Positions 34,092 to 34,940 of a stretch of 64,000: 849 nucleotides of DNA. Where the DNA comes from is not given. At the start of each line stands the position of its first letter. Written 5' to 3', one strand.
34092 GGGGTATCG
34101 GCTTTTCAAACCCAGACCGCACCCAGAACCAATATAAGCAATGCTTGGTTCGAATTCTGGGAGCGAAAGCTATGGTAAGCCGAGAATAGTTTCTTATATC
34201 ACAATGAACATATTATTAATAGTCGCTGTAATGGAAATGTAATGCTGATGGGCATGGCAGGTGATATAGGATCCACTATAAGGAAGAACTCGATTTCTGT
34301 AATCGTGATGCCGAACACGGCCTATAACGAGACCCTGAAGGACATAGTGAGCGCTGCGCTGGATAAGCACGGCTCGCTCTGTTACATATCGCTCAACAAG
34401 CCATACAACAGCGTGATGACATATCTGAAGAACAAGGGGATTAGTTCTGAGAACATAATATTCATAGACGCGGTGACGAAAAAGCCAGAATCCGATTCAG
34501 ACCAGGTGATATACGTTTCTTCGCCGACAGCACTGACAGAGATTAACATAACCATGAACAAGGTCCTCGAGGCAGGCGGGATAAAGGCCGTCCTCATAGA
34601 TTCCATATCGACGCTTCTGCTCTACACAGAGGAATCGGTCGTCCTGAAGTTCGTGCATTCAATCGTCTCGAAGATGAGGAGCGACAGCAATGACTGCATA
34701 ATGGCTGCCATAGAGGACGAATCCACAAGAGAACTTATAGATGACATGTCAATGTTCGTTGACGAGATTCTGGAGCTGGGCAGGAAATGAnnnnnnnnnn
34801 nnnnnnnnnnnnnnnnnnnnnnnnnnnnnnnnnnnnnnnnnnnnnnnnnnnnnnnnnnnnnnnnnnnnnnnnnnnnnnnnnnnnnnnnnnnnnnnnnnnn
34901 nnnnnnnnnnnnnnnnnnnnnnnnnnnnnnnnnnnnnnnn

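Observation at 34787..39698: Two-component module with a huge 7TM + extracytoplasmic-sensor histidine kinase, a double-PAS protein and only stand-alone CheY receivers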

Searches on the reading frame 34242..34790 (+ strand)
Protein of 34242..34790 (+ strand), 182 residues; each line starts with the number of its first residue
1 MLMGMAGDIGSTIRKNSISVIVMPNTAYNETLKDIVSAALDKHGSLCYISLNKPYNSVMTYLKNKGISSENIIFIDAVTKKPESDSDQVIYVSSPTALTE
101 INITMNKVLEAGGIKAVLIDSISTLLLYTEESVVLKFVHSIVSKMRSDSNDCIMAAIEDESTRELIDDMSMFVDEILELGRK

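Call 8: search_protein_families(library=pfam, proteins=[window:34242-34790:+], max_evalue=0.01)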
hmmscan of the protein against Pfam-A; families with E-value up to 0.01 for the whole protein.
window:34242-34790:+ (182 aa): 4 families
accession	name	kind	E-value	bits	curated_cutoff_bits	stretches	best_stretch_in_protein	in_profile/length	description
PF06745.19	ATPase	-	3.8e-06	26.9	26.6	1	64-152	69-158/231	KaiC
PF24336.1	DUF7504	-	2.4e-05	25.3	27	1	77-179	64-179/179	Family of unknown function (DUF7504)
PF05763.18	DUF835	-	4.3e-05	23.7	33.1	1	70-156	42-118/136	Protein of unknown function (DUF835)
PF23365.1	DUF7090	-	7.1e-05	23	27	1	85-180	87-183/192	Family of unknown function (DUF7090)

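Call 56: search_protein_families(library=ncbifam, proteins=[window:34242-34790:+], max_evalue=0.00001)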
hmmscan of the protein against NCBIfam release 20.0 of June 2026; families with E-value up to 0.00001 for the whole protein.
window:34242-34790:+ (182 aa): 0 families

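Call 66: find_homologous_proteins(query=window:34242-34790:+, max_evalue=0.001)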
Query window:34242-34790:+ (182 aa): 19 proteins with E <= 0.001 among 132 candidates.
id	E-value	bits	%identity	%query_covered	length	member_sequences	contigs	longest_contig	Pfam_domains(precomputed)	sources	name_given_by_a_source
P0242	8.0e-101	353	93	100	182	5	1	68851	PF06745.20,PF23365.2,PF24336.2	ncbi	-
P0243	5.0e-93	327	90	98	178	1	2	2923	PF06745.20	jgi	jgi:hypothetical protein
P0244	3.6e-90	318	87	98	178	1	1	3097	PF06745.20,PF05763.19,PF24336.2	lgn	-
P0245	1.7e-42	163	47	96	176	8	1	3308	PF06745.20,PF23365.2,PF05763.19,PF24336.2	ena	-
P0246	2.7e-38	149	41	90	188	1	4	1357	PF06745.20,PF24336.2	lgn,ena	-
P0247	8.2e-37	145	43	95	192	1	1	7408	PF24336.2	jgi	-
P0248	9.6e-37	144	46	96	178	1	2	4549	PF24336.2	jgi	jgi:hypothetical protein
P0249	8.5e-34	135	41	92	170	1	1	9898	PF24336.2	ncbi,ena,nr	ncbi:MAG: hypothetical protein KAS04_02455 [Candidatus Aenigmarchaeota archaeon]|nr:hypothetical pro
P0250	6.9e-33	132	38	97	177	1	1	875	PF05763.19,PF24336.2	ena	-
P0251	7.3e-33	132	41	95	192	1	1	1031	PF24336.2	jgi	jgi:hypothetical protein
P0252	5.1e-25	106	36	88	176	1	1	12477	PF06745.20,PF24336.2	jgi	jgi:KaiC/GvpD/RAD55 family RecA-like ATPase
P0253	1.3e-22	98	32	92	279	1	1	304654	PF06745.20,PF05763.19,PF24336.2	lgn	-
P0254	1.6e-22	98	35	77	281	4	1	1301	PF06745.20,PF05763.19,PF24336.2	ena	-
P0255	1.5e-21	95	36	77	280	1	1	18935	PF06745.20,PF05763.19,PF24336.2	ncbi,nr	ncbi:MAG: ATPase domain-containing protein [archaeon]|nr:ATPase domain-containing protein [archaeon]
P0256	2.4e-21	94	33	88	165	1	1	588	PF06745.20,PF24336.2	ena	-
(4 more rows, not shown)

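Call 74: search_protein_representatives(alignment_id=A6)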
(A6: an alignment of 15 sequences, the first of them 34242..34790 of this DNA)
Query: 15 sequences, 178 profile positions. Proteins with E-value up to 0.001 (for the whole library): 3650; up to 1e-10: 2337; up to 1e-30: 754. The best 150 are listed.
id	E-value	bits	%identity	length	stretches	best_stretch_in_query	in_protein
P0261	8.8e-61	221.0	-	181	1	2-178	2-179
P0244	9.8e-61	220.8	-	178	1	5-178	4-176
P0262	5.9e-58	211.7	-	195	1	9-178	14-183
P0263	9.5e-58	211.1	-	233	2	65-177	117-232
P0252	2.8e-57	209.5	-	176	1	5-178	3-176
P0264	8.8e-57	207.9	-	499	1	4-176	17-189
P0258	1.3e-56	207.4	-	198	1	15-177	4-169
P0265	1.5e-56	207.2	-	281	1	5-177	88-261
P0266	1.8e-56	206.9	-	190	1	4-177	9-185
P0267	5.9e-56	205.2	-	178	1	7-178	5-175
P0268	9.8e-55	201.3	-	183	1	5-178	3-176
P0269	1.2e-54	200.9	-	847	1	10-177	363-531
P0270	1.6e-54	200.6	-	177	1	3-178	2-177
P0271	7.2e-54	198.4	-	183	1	5-177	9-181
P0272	8.2e-54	198.2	-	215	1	6-176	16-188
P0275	3.3e-53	196.3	-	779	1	11-177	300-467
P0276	4.3e-53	195.9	-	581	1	10-177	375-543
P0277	1.3e-52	194.4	-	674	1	10-177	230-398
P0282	1.5e-51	190.9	-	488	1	8-177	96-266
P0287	2.7e-50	186.8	-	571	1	7-177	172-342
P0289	3.4e-50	186.5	-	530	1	14-177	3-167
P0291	6.0e-50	185.7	-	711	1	12-177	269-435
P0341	5.3e-46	172.8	-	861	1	10-176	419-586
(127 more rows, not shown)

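Call 75: search_protein_families(library=pfam, proteins=[P0264, P0269, P0275, P0276, P0277, P0282, P0287, P0289, P0291, P0341], max_evalue=0.0001)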
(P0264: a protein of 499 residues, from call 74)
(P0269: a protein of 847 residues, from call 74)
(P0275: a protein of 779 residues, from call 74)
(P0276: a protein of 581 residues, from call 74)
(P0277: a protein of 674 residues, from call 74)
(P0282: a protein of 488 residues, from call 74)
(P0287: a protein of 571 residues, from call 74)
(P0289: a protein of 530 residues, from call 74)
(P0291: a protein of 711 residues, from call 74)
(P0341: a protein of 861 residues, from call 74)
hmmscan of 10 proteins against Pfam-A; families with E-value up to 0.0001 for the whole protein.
P0264 (499 aa): 4 families
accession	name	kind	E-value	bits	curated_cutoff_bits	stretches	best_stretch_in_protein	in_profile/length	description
PF01442.23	Apolipoprotein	-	2.3e-09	37.7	90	1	263-446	15-188/190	Apolipoprotein A1/A4/E domain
PF04513.17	Baculo_PEP_C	-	2.5e-08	34.5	38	0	284-339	46-103/140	Baculovirus polyhedron envelope protein, PEP, C terminus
PF24336.1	DUF7504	-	5.9e-05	24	27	0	85-158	62-148/179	Family of unknown function (DUF7504)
PF06745.19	ATPase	-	7.9e-05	22.6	26.6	1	53-188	48-185/231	KaiC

P0269 (847 aa): 2 families
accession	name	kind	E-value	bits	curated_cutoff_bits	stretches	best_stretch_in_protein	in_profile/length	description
PF24336.1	DUF7504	-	4.9e-06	27.6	27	1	442-502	82-151/179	Family of unknown function (DUF7504)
PF06745.19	ATPase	-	5.3e-06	26.4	26.6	1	389-507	45-161/231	KaiC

P0275 (779 aa): 1 family
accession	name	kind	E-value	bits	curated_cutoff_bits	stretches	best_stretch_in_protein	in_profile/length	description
PF24336.1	DUF7504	-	5e-08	34.1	27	1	359-465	61-177/179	Family of unknown function (DUF7504)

P0276 (581 aa): 1 family
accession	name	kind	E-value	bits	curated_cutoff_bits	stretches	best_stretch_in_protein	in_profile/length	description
PF24336.1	DUF7504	-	1e-08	36.3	27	1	441-542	69-178/179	Family of unknown function (DUF7504)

P0277 (674 aa): 2 families
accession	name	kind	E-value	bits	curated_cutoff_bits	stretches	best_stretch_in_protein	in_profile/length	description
PF06745.19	ATPase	-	3.1e-07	30.5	26.6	1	247-382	36-169/231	KaiC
PF24336.1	DUF7504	-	3.9e-07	31.1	27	1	309-395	82-176/179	Family of unknown function (DUF7504)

P0282 (488 aa): 1 family
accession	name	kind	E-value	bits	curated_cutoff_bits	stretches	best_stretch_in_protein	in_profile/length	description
PF06745.19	ATPase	-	6.3e-07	29.4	26.6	1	123-244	44-163/231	KaiC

P0287 (571 aa): 1 family
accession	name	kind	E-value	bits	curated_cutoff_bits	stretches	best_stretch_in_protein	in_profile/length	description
PF24336.1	DUF7504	-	6.4e-09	37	27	1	244-338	72-175/179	Family of unknown function (DUF7504)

P0289 (530 aa): 2 families
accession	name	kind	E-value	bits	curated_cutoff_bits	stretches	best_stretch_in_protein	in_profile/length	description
PF24336.1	DUF7504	-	1.5e-07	32.5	27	1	49-163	51-175/179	Family of unknown function (DUF7504)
PF06745.19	ATPase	-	9.5e-05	22.3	26.6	1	36-144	63-162/231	KaiC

P0291 (711 aa): 2 families
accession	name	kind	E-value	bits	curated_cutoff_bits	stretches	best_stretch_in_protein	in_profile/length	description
PF06745.19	ATPase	-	5.7e-08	32.8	26.6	1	289-414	41-164/231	KaiC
PF24336.1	DUF7504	-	2.9e-07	31.6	27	1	345-432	81-176/179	Family of unknown function (DUF7504)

P0341 (861 aa): 2 families
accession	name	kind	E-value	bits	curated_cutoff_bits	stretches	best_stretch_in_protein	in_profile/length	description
PF24336.1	DUF7504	-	2.4e-06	28.6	27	1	477-563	59-156/179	Family of unknown function (DUF7504)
PF06745.19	ATPase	-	7.9e-06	25.8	26.6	1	447-573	47-172/231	KaiC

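Call 80: predict_structure(alignment_id=A6)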
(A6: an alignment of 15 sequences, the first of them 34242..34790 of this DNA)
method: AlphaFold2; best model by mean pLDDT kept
length: 182 residues; sequences in the alignment: 15
mean_pLDDT: 90.0   pTM: 0.87
mean pLDDT of the five models: 90.0, 89.4, 88.9, 88.9, 87.8
residues with pLDDT >= 90: 147; 70-90: 23; 50-70: 6; < 50: 6
segments of 3 or more residues with pLDDT < 50: 1-5
pLDDT, mean of each block of 10 residues (from residue 1): 53 89 93 95 95 94 93 94 80 94 95 91 93 95 94 95 92 91 55
secondary structure, 60 per line:
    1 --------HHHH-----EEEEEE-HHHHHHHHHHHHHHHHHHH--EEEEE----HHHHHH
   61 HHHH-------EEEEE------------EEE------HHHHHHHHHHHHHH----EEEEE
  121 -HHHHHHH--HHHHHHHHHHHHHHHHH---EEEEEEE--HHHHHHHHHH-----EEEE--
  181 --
elements in order: H9-12 E18-23 H25-43 E46-50 H55-64 E72-76 E89-91 H98-111 E116-120 H122-128 H131-147 E151-157 H160-169 E175-178

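Call 83: fold_search(model_id=the predicted structure, library=pdb)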
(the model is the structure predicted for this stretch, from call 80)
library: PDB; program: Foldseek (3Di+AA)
matches with E <= 10: 1835; with E <= 0.001: 355
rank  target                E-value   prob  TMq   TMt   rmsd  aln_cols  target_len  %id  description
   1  8zn5_C                2.4e-07  1.00  0.70  0.30   3.8       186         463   13  Crystal Structure of Designed Clock Protein KaiC (released 2025-04-16)
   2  8zn5_B                2.4e-07  1.00  0.66  0.29   3.5       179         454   13  Crystal Structure of Designed Clock Protein KaiC (released 2025-04-16)
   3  8zn5_D                3.9e-07  1.00  0.69  0.30   3.1       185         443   12  Crystal Structure of Designed Clock Protein KaiC (released 2025-04-16)
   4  1xp8                  1.2e-06  1.00  0.60  0.39   4.6       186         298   14  Deinococcus radiodurans RecA in complex with ATP-gamma-S (released 2004-12-21)
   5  8zn6_K                1.6e-06  1.00  0.71  0.31   3.0       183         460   13  Crystal Structure of Designed Clock Protein KaiC (released 2025-04-16)
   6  8zn6_B                1.7e-06  1.00  0.68  0.29   3.3       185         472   14  Crystal Structure of Designed Clock Protein KaiC (released 2025-04-16)
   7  7dy2_A                1.7e-06  1.00  0.69  0.29   3.9       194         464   13  Crystal Structure of Cyanobacterial Circadian Clock Protein KaiC (released 2022-04-27)
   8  8zn6_A                2.0e-06  1.00  0.69  0.29   2.8       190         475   13  Crystal Structure of Designed Clock Protein KaiC (released 2025-04-16)
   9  8zn5_E                2.1e-06  1.00  0.68  0.30   5.0       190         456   15  Crystal Structure of Designed Clock Protein KaiC (released 2025-04-16)
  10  8zn7_C                2.9e-06  1.00  0.71  0.30   3.2       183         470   14  Crystal Structure of Designed Clock Protein KaiC (released 2025-04-16)
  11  2dr3_E                2.9e-06  1.00  0.71  0.57   4.3       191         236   14  Crystal Structure of RecA superfamily ATPase PH0284 from Pyrococcus horikoshii OT3 (released 2006-12-06)
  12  8wv8_B                3.3e-06  1.00  0.64  0.29   4.5       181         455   12  Crystal Structure of Cyanobacterial Circadian Clock Protein KaiC (released 2023-12-27)
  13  8zn6_E                3.5e-06  1.00  0.70  0.29   2.9       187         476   13  Crystal Structure of Designed Clock Protein KaiC (released 2025-04-16)
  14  8zn7_B                3.8e-06  1.00  0.70  0.29   3.0       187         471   13  Crystal Structure of Designed Clock Protein KaiC (released 2025-04-16)
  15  7s65_A                3.8e-06  1.00  0.71  0.31   3.3       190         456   11  Compressed conformation of nighttime state KaiC (released 2021-09-22)
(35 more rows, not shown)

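Call 97: find_encoding_contigs(protein=P0253, flank=6000, max_places=1)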
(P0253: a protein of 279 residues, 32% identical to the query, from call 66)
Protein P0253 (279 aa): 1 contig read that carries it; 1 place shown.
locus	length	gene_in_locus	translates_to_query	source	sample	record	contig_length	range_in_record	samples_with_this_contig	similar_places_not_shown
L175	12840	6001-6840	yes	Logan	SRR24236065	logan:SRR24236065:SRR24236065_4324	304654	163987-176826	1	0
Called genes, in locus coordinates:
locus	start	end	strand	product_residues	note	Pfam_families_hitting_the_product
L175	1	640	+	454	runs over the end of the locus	PF02878:PGM_PMM_I, PF02879:PGM_PMM_II, PF02880:PGM_PMM_III, PF00408:PGM_PMM_IV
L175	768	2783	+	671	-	-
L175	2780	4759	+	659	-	-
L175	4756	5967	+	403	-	-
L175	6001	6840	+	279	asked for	PF06745:ATPase (weak), PF05763:DUF835 (weak), PF24336:DUF7504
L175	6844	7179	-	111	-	PF22014:DUF6932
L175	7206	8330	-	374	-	-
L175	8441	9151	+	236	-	PF03796:DnaB_C (weak), PF06745:ATPase, PF23442:DUF7125 (weak)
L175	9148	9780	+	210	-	PF24336:DUF7504, PF06745:ATPase (weak)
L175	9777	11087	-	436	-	-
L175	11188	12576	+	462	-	PF01368:DHH, PF21763:DHH_CID, PF02272:DHHA1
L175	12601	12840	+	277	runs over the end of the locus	PF01209:Ubie_methyltran (weak), PF08241:Methyltransf_11, PF13649:Methyltransf_25 (weak)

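Call 98: find_encoding_contigs(protein=P0252, flank=6000, max_places=1)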
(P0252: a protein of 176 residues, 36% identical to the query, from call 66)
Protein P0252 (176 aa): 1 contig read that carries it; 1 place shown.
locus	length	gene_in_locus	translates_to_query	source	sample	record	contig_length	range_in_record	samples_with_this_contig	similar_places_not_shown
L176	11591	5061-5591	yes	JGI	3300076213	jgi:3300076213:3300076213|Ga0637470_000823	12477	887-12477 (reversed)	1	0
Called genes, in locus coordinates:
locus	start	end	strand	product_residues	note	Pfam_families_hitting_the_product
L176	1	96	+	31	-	?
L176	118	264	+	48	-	-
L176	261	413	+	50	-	-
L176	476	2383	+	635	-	PF00989:PAS, PF08448:PAS_4, PF13188:PAS_8 (weak), PF13426:PAS_9 (weak), PF08447:PAS_3 (faint), PF13188:PAS_8, PF02518:HATPase_c, PF14501:HATPase_c_5 (weak)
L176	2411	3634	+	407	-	PF00512:HisKA, PF02518:HATPase_c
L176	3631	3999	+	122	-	PF00072:Response_reg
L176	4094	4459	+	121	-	PF00072:Response_reg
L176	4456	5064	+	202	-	PF13690:CheX (faint)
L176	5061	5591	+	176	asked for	PF24336:DUF7504, PF06745:ATPase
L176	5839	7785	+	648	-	PF00142:Fer4_NifH (faint), PF00448:SRP54 (faint), PF01656:CbiA, PF02374:ArsA_ATPase, PF13614:AAA_31, PF01656:CbiA (weak), PF02374:ArsA_ATPase, PF13614:AAA_31 (weak), +5 more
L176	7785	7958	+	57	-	-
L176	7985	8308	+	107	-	-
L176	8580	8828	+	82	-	-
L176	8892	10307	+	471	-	-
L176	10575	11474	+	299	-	PF10543:ORF6N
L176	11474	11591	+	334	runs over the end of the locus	?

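Call 101: search_protein_families(library=padloc, proteins=[window:34242-34790:+], max_evalue=0.001)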
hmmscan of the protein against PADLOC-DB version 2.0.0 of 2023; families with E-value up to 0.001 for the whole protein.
window:34242-34790:+ (182 aa): 0 families
